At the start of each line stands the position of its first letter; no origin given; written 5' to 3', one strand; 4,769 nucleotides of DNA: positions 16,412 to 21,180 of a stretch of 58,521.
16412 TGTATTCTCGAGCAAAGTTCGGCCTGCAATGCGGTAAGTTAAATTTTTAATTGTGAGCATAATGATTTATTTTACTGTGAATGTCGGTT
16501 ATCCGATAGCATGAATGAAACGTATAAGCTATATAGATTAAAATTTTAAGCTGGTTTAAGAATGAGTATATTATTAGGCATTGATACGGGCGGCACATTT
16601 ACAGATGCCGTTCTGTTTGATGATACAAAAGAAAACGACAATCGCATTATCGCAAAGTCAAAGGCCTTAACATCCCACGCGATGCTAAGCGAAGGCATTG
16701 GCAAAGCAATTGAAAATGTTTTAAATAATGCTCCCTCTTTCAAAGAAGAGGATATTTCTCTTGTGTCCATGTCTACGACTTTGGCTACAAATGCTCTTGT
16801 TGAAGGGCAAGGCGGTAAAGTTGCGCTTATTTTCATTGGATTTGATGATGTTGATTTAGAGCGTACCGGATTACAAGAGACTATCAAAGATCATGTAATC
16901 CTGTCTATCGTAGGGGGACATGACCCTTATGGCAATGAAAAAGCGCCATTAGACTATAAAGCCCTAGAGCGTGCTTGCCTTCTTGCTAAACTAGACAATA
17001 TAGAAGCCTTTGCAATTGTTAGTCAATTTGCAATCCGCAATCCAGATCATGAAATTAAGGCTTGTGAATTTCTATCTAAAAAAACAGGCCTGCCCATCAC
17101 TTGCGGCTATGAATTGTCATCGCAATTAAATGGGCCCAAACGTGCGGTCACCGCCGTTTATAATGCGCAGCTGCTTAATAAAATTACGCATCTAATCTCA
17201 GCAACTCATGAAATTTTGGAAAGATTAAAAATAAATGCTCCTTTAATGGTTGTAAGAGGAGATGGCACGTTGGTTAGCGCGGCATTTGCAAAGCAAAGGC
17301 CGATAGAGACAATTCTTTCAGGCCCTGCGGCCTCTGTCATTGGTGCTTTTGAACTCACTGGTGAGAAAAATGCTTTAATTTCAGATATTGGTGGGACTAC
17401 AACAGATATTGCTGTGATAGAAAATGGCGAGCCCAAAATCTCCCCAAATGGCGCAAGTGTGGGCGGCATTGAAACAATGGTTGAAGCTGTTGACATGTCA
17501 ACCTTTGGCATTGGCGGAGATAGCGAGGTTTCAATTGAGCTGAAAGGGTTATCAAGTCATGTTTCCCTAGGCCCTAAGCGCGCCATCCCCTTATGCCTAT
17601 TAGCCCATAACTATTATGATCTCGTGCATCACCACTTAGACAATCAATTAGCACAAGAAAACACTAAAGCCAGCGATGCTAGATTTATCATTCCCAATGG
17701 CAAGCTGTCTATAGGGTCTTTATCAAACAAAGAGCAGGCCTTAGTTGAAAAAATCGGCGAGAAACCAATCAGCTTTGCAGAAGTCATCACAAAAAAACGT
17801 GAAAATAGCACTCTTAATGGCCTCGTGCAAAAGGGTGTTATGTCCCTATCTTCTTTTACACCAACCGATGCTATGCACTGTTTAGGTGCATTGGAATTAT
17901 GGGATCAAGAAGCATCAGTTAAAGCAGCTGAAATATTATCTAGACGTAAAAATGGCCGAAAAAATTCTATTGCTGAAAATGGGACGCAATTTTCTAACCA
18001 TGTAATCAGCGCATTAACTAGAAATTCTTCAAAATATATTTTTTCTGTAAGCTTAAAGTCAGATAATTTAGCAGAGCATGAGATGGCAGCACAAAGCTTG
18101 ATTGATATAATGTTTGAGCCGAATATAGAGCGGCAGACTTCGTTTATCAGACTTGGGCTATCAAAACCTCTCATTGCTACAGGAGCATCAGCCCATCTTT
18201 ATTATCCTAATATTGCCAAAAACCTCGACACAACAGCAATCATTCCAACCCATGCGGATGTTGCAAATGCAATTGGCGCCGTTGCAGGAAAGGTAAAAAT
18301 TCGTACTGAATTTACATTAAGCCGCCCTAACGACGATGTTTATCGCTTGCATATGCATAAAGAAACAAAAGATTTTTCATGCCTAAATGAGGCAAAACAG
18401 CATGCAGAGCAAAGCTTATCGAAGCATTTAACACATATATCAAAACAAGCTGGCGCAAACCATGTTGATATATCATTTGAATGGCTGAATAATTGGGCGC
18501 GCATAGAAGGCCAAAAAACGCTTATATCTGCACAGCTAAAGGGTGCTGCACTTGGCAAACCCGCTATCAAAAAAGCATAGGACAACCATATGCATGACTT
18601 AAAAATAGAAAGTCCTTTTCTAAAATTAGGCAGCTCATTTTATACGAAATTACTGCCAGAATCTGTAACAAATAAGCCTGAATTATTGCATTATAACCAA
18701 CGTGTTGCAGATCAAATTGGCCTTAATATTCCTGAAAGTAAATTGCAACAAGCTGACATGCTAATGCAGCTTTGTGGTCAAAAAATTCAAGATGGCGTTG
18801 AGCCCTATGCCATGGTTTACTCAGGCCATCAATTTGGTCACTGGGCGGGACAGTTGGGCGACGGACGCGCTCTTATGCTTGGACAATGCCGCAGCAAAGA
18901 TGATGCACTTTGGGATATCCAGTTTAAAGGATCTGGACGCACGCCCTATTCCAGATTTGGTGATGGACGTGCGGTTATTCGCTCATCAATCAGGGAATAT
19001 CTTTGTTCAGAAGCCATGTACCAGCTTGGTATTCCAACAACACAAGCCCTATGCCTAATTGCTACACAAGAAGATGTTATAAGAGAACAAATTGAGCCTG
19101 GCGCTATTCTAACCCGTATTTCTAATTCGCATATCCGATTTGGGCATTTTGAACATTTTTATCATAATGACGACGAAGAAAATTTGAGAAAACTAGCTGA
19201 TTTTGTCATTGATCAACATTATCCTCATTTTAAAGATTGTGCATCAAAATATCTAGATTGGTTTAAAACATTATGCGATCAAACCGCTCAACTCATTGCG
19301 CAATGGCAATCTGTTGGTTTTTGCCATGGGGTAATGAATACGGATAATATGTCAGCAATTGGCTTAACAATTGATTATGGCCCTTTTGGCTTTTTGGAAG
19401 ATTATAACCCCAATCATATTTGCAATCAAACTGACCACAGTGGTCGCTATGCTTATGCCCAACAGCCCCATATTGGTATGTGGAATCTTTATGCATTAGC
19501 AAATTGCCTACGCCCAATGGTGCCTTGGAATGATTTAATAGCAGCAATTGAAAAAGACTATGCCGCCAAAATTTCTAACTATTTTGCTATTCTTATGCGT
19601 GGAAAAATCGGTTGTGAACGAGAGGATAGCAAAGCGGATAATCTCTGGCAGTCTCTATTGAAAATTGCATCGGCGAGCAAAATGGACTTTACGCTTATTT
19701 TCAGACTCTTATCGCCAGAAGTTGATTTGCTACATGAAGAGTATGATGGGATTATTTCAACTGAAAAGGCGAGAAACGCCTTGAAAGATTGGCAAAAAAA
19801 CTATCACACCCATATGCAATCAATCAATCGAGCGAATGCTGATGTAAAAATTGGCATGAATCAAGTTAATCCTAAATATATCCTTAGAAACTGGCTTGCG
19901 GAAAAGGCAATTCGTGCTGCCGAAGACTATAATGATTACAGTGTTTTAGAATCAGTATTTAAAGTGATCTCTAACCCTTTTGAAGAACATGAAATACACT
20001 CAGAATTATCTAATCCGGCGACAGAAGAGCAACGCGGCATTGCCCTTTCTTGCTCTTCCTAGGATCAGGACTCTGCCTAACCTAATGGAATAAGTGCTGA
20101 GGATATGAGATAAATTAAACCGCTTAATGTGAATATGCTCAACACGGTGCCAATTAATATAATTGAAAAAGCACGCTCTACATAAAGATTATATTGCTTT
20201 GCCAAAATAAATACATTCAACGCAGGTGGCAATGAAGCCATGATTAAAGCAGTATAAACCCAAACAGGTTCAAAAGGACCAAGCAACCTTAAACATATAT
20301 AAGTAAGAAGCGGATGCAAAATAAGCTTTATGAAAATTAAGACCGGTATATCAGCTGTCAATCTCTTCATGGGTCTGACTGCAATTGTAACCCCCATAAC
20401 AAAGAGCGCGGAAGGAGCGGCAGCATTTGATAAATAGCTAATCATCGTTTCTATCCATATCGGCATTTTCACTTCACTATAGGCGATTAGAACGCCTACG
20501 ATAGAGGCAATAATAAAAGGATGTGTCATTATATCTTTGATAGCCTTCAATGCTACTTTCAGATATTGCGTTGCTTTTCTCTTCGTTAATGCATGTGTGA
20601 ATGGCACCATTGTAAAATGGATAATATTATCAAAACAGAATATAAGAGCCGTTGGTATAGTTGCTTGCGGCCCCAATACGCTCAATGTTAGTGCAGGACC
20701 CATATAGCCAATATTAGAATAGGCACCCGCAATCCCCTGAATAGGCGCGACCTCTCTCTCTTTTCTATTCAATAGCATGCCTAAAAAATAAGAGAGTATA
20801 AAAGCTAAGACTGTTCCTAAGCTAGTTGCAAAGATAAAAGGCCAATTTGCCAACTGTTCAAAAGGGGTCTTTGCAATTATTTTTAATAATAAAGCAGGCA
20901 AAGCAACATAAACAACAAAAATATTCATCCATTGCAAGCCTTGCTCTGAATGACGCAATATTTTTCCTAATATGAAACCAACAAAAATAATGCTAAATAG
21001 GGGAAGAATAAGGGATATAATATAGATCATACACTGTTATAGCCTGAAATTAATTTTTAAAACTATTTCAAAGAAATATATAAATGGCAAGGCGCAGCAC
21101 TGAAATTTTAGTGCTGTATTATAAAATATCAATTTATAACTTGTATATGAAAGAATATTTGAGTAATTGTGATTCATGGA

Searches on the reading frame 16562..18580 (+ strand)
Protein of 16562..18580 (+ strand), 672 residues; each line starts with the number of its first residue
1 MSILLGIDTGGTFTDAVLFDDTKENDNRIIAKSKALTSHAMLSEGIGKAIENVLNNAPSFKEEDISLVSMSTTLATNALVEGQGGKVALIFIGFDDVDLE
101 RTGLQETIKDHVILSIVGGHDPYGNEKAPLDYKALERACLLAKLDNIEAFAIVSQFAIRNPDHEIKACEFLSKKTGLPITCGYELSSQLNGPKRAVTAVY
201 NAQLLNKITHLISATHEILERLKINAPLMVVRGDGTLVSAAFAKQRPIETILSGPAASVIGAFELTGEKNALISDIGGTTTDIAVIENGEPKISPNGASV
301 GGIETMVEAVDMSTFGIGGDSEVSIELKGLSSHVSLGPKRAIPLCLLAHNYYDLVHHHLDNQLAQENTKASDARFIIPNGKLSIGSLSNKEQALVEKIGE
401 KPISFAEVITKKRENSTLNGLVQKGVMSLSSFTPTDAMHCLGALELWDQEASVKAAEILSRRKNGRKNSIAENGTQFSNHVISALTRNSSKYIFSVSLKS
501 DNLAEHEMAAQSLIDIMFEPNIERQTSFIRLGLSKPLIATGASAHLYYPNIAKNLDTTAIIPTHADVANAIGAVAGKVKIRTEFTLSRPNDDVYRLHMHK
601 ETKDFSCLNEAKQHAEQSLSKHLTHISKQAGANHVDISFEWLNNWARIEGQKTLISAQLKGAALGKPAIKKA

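Call 63: search_protein_families(library=pfam, proteins=[window:16562-18580:+], max_evalue=0.000001)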
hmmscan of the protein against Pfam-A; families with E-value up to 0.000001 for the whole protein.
window:16562-18580:+ (672 aa): 2 families
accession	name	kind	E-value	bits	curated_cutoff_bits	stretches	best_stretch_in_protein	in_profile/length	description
PF05378.19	Hydant_A_N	-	7.9e-34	117.3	25.2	1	5-173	2-174/176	Hydantoinase/oxoprolinase N-terminal region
PF01968.24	Hydantoinase_A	-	2.7e-30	106.1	22.9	1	194-339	1-145/291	Hydantoinase/oxoprolinase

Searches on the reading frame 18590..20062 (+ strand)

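Call 63: search_protein_families(library=pfam, proteins=[window:18590-20062:+], max_evalue=0.000001)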
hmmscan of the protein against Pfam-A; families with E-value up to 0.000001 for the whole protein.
window:18590-20062:+ (490 aa): 1 family
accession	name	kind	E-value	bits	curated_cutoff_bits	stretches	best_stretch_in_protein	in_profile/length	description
PF02696.19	SelO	-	2e-139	465.8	22.8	1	3-459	4-464/466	Protein adenylyltransferase SelO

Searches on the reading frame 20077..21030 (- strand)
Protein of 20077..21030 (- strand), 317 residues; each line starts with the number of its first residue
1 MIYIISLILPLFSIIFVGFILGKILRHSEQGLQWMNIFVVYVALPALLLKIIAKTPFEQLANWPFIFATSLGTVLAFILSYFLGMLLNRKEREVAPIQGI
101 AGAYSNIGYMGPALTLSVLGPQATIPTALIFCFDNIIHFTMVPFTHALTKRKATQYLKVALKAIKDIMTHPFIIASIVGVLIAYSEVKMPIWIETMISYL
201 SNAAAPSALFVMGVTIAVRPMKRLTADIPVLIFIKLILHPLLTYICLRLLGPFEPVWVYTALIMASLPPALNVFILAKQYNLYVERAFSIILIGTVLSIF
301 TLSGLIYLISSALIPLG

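Call 63: search_protein_families(library=pfam, proteins=[window:20077-21030:-], max_evalue=0.000001)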
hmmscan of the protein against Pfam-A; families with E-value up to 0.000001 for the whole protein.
window:20077-21030:- (317 aa): 1 family
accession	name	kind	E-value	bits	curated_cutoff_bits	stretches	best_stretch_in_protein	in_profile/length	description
PF03547.23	Mem_trans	-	3.9e-33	114.9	25.7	1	4-305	2-342/343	Membrane transport protein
